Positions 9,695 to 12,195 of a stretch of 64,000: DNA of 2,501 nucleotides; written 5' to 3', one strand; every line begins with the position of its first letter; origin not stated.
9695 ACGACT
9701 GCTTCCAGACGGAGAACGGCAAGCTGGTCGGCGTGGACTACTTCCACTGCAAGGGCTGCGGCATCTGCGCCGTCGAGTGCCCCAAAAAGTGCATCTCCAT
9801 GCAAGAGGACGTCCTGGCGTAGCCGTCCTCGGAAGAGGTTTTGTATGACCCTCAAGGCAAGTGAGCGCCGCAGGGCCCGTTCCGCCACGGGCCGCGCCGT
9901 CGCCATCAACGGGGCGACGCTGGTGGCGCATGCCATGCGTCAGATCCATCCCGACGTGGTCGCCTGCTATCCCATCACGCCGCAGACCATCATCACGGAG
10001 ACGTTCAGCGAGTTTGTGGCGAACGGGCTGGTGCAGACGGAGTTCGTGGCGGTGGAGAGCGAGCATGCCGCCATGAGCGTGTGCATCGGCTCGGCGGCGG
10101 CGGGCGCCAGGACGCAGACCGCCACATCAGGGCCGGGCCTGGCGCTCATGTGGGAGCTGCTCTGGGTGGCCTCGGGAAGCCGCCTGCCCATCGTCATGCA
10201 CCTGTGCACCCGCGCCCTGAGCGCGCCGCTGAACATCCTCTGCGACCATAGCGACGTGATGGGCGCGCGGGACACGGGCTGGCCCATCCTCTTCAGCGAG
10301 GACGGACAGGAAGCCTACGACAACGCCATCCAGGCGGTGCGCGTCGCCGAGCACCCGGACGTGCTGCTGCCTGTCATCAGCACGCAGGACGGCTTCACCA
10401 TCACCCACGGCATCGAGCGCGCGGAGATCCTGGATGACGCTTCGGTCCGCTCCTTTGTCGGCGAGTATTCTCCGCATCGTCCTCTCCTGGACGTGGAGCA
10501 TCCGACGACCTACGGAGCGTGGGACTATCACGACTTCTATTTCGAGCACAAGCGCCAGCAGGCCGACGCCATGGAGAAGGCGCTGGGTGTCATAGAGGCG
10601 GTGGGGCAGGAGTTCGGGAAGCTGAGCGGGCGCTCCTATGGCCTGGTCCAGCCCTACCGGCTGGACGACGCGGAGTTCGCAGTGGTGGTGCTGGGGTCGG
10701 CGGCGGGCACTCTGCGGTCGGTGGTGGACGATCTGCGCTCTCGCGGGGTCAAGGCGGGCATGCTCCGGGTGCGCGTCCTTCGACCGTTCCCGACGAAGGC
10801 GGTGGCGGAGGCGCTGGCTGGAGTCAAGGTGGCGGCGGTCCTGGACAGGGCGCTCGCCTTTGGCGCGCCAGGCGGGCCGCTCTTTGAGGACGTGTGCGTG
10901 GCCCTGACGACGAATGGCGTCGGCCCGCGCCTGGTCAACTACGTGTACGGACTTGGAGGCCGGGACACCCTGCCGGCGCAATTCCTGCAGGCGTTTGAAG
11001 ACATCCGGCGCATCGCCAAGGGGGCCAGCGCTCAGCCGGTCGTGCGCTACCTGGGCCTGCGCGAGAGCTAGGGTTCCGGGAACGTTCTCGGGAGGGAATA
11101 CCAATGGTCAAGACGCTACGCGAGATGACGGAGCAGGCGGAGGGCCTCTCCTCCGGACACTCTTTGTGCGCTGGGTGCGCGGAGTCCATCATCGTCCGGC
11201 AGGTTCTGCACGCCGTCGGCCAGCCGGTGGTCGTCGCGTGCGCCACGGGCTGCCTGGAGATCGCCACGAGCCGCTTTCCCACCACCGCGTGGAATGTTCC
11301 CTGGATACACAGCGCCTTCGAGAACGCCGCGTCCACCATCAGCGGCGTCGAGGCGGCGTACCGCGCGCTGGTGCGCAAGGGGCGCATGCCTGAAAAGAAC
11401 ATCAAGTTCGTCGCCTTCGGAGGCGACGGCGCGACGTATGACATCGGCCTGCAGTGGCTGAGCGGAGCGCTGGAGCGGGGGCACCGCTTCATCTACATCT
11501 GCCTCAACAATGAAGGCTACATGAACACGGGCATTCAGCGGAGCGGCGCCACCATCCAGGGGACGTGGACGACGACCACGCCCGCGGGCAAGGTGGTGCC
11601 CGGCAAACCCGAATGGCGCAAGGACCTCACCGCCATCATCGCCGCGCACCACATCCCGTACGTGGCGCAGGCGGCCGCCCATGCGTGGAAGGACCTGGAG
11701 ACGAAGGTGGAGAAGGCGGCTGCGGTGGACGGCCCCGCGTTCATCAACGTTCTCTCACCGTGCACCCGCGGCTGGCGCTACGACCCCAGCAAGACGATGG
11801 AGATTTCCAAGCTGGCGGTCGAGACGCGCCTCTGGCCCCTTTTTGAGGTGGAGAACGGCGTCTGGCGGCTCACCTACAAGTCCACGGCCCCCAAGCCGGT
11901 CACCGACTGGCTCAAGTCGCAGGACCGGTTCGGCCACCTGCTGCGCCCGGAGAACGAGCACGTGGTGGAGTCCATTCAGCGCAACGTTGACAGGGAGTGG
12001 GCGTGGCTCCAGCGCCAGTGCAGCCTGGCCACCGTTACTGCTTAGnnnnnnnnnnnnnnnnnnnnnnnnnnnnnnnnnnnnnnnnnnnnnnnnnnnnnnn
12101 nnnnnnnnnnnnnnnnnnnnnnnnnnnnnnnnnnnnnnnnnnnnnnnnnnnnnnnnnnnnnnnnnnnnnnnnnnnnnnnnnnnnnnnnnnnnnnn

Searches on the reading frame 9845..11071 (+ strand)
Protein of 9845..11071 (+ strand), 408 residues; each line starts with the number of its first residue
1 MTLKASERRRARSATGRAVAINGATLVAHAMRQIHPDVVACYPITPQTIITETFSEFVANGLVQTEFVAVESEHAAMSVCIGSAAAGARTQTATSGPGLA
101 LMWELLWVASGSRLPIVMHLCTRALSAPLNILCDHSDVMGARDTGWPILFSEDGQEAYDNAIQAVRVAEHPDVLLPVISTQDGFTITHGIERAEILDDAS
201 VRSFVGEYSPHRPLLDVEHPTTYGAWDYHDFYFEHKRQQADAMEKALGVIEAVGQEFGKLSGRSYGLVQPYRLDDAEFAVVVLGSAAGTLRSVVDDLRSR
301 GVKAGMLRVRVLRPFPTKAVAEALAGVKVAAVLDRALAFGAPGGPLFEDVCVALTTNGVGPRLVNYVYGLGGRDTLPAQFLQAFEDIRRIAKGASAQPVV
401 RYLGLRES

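Call 76: search_protein_families(library=pfam, proteins=[window:9845-11071:+], max_evalue=0.00001)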
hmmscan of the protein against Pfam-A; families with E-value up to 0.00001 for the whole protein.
window:9845-11071:+ (408 aa): 2 families
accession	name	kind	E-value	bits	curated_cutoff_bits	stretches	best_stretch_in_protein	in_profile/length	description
PF01855.24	POR_N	-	3.2e-73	246.7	27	1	29-252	1-228/231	Pyruvate flavodoxin/ferredoxin oxidoreductase, thiamine diP-bdg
PF17147.9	PFOR_II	-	2.8e-29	101.9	27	1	276-378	1-100/102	Pyruvate:ferredoxin oxidoreductase core domain II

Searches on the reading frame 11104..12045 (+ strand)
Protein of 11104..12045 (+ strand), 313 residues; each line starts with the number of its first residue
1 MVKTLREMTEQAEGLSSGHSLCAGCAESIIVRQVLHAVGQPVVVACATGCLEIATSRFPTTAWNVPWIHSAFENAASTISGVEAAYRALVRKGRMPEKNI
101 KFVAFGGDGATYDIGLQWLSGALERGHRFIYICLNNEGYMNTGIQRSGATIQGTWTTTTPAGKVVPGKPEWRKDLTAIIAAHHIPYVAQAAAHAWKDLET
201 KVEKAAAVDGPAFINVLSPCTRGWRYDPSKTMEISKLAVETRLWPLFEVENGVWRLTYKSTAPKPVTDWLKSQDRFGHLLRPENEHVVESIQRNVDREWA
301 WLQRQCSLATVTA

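Call 39: find_related_loci(query=window:11104-12045:+, collection=metagenome_contigs, flank=4000)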
Query window:11104-12045:+ (313 aa) in metagenome_contigs; peptide patterns used: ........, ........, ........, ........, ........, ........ (x = any residue, [..] = any of these).
402 stretches matched a pattern; 354 encode a relative of the query (tblastn E <= 1e-3); the best 80 are kept; 80 distinct loci.
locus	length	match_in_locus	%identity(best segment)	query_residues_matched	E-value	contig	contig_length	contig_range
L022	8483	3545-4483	97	1-313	0e+0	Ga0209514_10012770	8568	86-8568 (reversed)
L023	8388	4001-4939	97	1-313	0e+0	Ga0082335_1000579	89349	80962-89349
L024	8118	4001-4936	97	1-312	0e+0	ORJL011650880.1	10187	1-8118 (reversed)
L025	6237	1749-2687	97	1-313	0e+0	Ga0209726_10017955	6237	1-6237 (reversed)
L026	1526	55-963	70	5-307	5e-162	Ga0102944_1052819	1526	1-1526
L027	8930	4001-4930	63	1-310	3e-143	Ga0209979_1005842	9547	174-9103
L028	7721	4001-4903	67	4-304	1e-142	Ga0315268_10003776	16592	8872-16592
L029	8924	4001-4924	65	1-308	3e-142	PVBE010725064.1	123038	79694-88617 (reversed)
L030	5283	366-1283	68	1-306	4e-143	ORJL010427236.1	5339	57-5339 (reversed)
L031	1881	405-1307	67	5-306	2e-152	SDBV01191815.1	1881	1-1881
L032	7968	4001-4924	65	1-308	8e-141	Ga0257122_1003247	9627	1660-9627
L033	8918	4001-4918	65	1-306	4e-140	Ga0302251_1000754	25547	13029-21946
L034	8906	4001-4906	68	5-306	1e-139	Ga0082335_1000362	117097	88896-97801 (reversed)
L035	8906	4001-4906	68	5-306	1e-139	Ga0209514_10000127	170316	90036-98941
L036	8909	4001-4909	65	4-306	3e-139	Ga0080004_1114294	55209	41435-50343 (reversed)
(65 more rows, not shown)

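Call 46: search_protein_families(library=pfam, proteins=[L023:5061-5957:-, L025:2840-4486:+, L025:4603-5166:+], max_evalue=0.01)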
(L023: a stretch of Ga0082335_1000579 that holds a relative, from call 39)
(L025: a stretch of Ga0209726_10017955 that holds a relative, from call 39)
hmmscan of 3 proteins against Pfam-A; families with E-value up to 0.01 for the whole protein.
L023:5061-5957:- (298 aa): 1 family
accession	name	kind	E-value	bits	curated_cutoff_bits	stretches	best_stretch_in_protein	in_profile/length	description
PF04326.19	SLFN_AlbA_2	-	1.3e-13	51.9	25.3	1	11-140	1-117/118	Schlafen, AlbA_2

L025:2840-4486:+ (548 aa): 4 families
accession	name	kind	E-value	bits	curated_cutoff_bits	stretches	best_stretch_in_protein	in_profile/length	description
PF13646.12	HEAT_2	-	1e-36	125.5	27.7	4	229-304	3-73/88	HEAT repeats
PF03130.22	HEAT_PBS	-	3e-29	98.6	20.9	3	210-235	1-26/27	PBS lyase HEAT-like repeat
PF02985.28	HEAT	-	2.5e-09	37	23.5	0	62-83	5-26/31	HEAT repeat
PF13513.12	HEAT_EZ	-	0.0025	18.8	27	0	71-102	1-30/55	HEAT-like repeat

L025:4603-5166:+ (187 aa): 0 families

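Call 66: search_protein_families(library=padloc, proteins=[L023:5061-5957:-, L025:2840-4486:+, L025:4603-5166:+], max_evalue=0.001)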
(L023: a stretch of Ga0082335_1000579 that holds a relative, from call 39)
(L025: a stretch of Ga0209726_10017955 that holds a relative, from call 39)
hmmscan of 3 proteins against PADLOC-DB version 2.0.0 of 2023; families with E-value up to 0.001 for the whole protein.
L023:5061-5957:- (298 aa): 1 family
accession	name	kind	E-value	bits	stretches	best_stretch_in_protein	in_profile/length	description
PDLC05032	PDC-S50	-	5.1e-72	241.1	1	3-263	9-277/387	-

L025:2840-4486:+ (548 aa): 2 families
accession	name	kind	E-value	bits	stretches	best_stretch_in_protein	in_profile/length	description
PDLC02919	HEAT-ARM_XIII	-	1.1e-09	34.3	1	206-268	559-619/1972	-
PDLC02973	WGR_XIII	-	8.1e-06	22.6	1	217-340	120-239/973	-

L025:4603-5166:+ (187 aa): 0 families

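Call 76: search_protein_families(library=pfam, proteins=[window:11104-12045:+], max_evalue=0.00001)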
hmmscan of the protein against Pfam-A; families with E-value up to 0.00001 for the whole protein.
window:11104-12045:+ (313 aa): 1 family
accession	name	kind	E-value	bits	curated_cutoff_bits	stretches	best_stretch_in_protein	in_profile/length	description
PF02775.26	TPP_enzyme_C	-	4.7e-20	72.4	21.9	1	48-216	2-151/151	Thiamine pyrophosphate enzyme, C-terminal TPP binding domain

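Call 95: search_protein_families(library=pfam, proteins=[L024:5053-6009:-, L024:6006-7490:-], max_evalue=0.001)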
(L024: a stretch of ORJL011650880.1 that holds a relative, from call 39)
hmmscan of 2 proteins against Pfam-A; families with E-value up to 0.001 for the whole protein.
L024:5053-6009:- (318 aa): 2 families
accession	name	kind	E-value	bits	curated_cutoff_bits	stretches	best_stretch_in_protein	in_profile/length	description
PF06616.17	BsuBI_PstI_RE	-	2.5e-58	196.3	27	1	155-308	1-153/154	BsuBI/PstI restriction endonuclease domain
PF17728.7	BsuBI_PstI_RE_N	-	1.1e-45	155.4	27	1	6-143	2-139/140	BsuBI/PstI restriction endonuclease HTH domain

L024:6006-7490:- (494 aa): 1 family
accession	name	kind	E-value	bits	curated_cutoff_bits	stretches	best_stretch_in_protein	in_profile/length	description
PF07669.17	Eco57I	-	7.7e-09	36.3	25.3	1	123-225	69-171/171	Eco57I restriction-modification methylase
